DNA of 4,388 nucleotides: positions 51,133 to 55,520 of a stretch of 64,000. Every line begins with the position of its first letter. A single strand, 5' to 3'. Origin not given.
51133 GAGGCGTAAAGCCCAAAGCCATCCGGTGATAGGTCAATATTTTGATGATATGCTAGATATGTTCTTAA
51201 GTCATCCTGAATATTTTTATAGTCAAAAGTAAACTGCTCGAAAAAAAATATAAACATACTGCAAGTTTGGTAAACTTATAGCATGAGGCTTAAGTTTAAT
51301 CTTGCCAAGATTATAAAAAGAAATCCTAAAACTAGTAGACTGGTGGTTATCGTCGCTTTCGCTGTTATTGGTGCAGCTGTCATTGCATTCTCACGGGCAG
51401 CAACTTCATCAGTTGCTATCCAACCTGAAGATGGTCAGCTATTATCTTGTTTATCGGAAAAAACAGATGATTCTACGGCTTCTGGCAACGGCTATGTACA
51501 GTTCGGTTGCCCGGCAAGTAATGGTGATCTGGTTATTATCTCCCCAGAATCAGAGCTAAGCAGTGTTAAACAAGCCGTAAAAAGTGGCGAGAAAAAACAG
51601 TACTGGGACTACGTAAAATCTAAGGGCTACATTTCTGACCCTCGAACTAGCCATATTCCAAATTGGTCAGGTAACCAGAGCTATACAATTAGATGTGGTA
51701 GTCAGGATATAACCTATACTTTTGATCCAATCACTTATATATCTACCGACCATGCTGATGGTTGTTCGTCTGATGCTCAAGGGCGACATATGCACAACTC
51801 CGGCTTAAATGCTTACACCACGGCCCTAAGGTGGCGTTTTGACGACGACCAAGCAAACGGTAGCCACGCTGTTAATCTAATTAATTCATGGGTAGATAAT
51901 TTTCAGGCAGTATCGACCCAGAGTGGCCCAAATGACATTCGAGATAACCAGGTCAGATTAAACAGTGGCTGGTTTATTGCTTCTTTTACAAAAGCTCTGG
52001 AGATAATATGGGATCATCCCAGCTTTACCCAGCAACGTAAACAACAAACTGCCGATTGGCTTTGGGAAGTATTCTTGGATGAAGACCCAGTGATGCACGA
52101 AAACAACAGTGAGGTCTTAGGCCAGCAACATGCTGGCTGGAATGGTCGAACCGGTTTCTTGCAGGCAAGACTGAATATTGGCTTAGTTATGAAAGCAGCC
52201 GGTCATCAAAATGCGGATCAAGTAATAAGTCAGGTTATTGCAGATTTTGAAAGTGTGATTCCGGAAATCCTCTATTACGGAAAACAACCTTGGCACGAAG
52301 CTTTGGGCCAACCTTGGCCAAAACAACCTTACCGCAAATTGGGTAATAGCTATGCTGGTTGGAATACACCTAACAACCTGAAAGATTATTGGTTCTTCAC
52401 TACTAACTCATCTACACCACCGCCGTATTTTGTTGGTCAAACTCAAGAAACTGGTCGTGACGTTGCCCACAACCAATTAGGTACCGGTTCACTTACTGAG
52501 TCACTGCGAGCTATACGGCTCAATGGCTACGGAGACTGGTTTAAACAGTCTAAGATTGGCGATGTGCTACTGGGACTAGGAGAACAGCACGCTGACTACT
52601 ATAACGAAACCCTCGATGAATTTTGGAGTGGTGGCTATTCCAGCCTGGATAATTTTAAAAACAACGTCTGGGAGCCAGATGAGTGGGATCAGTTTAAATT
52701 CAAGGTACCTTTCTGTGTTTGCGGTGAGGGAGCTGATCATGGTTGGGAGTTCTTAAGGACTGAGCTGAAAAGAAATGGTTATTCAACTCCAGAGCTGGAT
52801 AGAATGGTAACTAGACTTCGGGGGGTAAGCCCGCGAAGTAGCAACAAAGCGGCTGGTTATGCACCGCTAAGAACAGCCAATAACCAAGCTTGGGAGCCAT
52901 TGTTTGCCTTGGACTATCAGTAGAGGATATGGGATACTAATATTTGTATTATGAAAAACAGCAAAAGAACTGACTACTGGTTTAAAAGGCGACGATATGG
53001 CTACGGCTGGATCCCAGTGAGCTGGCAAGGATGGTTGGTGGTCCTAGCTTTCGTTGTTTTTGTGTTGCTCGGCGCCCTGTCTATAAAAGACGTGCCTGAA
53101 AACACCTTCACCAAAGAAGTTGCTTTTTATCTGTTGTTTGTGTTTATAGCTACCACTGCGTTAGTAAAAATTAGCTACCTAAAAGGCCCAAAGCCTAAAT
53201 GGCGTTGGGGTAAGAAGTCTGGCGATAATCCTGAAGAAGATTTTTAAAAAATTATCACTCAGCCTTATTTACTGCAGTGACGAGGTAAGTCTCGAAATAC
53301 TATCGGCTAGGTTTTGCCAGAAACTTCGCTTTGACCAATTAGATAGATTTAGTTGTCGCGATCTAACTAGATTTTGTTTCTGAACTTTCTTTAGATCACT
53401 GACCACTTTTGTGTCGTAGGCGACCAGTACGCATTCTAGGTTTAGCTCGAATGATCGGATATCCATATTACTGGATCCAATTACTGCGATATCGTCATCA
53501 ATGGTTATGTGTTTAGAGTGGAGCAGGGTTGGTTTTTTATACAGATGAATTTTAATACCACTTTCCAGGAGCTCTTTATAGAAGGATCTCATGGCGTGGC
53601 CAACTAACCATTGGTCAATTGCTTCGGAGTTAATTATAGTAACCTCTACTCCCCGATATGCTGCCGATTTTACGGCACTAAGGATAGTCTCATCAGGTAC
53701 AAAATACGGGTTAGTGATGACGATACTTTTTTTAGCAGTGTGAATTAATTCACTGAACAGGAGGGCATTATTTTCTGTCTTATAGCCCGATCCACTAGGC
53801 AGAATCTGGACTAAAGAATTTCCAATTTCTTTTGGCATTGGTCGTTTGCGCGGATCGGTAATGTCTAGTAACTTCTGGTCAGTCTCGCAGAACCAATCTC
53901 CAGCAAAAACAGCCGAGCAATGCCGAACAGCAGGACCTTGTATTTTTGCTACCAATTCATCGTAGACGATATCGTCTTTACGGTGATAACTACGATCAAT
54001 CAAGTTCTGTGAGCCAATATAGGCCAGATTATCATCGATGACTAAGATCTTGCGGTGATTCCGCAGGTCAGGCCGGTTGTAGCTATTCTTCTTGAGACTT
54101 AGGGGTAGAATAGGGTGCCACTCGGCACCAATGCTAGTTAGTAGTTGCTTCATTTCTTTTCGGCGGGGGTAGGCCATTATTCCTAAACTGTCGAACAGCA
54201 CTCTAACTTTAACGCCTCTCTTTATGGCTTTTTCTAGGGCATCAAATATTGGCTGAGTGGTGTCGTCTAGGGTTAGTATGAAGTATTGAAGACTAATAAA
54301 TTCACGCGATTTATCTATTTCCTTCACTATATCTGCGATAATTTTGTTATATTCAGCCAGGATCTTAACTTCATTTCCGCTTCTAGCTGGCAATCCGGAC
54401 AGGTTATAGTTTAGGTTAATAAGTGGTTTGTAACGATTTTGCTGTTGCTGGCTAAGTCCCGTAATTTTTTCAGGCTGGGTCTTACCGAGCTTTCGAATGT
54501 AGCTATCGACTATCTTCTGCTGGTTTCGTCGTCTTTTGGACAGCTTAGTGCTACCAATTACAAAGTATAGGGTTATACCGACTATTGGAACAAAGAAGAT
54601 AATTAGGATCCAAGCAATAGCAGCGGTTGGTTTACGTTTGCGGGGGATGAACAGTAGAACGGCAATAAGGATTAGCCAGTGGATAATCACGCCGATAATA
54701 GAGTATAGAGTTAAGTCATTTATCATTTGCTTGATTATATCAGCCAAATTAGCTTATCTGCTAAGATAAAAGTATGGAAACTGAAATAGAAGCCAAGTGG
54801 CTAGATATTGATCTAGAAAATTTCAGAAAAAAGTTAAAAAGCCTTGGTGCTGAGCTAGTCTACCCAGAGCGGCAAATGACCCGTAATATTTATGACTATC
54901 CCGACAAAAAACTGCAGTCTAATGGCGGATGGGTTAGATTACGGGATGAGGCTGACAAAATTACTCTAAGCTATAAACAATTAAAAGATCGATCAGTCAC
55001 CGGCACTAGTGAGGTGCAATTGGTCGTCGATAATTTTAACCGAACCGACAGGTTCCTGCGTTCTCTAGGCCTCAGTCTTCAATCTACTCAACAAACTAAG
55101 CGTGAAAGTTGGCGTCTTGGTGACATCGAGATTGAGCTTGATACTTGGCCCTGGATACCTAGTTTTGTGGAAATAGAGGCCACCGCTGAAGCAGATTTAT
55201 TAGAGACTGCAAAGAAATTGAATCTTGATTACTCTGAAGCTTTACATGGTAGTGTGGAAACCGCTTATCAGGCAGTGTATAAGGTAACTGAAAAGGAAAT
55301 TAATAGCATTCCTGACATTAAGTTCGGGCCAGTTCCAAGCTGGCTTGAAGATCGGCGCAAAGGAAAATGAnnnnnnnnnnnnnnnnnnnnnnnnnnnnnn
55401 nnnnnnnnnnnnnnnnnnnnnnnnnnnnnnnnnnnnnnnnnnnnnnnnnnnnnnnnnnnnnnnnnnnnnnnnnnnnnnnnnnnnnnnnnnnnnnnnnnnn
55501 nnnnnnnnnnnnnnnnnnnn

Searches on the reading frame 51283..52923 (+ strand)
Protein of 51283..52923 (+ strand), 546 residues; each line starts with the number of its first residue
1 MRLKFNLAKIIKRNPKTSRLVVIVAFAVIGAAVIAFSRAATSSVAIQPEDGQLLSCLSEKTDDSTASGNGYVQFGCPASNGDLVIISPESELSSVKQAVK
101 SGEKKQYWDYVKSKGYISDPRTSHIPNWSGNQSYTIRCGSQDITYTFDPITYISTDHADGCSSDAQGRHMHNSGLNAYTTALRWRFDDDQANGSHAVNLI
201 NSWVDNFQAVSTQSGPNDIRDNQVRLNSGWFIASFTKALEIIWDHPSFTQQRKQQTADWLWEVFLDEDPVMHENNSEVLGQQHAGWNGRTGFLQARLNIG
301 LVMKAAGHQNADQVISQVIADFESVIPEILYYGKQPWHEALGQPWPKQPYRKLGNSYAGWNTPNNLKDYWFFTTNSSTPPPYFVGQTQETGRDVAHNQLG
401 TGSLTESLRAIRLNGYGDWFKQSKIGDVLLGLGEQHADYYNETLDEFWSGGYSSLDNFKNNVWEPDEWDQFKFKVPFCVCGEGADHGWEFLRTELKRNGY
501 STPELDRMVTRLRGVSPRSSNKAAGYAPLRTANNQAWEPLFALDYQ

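Call 4: search_protein_families(library=pfam, proteins=[window:51283-52923:+], max_evalue=1)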
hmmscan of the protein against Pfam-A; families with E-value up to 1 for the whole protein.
window:51283-52923:+ (546 aa): 2 families
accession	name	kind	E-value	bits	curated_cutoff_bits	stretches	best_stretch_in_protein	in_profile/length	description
PF05426.18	Alginate_lyase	-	0.00076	19.5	22.2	1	104-260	12-147/275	Alginate lyase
PF24261.1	DUF7462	-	0.12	12.5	27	1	501-510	12-21/42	Family of unknown function (DUF7462)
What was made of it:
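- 51505..52923 (+): p51283 body, alginate-lyase-like (weak). Pfam Alginate_lyase E 7.6e-4, below the gathering score (call 4).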

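Call 7: search_protein_families(library=ncbifam, proteins=[window:51283-52923:+], max_evalue=1)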
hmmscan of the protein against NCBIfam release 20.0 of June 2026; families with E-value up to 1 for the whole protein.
window:51283-52923:+ (546 aa): 0 families

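Call 58: find_encoding_contigs(protein=window:51283-52923:+, flank=10000, max_places=1)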
Protein window:51283-52923:+ (546 aa): no gene with exactly this product is on record in the collection.

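Call 64: search_solved_structures(query=window:51283-52923:+, max_evalue=1)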
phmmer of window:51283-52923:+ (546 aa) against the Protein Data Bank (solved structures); distinct sequences matched with E-value up to 1: 0.

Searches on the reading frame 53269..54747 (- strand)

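Call 66: search_protein_families(library=pfam, proteins=[window:53269-54747:-], max_evalue=0.0001)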
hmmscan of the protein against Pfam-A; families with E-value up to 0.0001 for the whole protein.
window:53269-54747:- (492 aa): 3 families
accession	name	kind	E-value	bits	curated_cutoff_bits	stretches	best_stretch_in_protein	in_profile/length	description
PF13091.12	PLDc_2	-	8e-48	162.1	27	2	333-454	3-126/132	PLD-like domain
PF00614.28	PLDc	-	1.3e-13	50.7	21.9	1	227-253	2-28/28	Phospholipase D Active site motif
PF13396.11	PLDc_N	-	6.7e-08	32.8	23.3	1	25-65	4-41/42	Phospholipase_D-nuclease N-terminal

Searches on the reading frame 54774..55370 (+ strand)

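Call 66: search_protein_families(library=pfam, proteins=[window:54774-55370:+], max_evalue=0.0001)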
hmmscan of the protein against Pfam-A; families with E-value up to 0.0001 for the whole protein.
window:54774-55370:+ (198 aa): 1 family
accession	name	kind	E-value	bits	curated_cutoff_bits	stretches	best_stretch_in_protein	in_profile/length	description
PF01928.26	CYTH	-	9.4e-15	55.3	23.2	1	3-149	2-160/179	CYTH domain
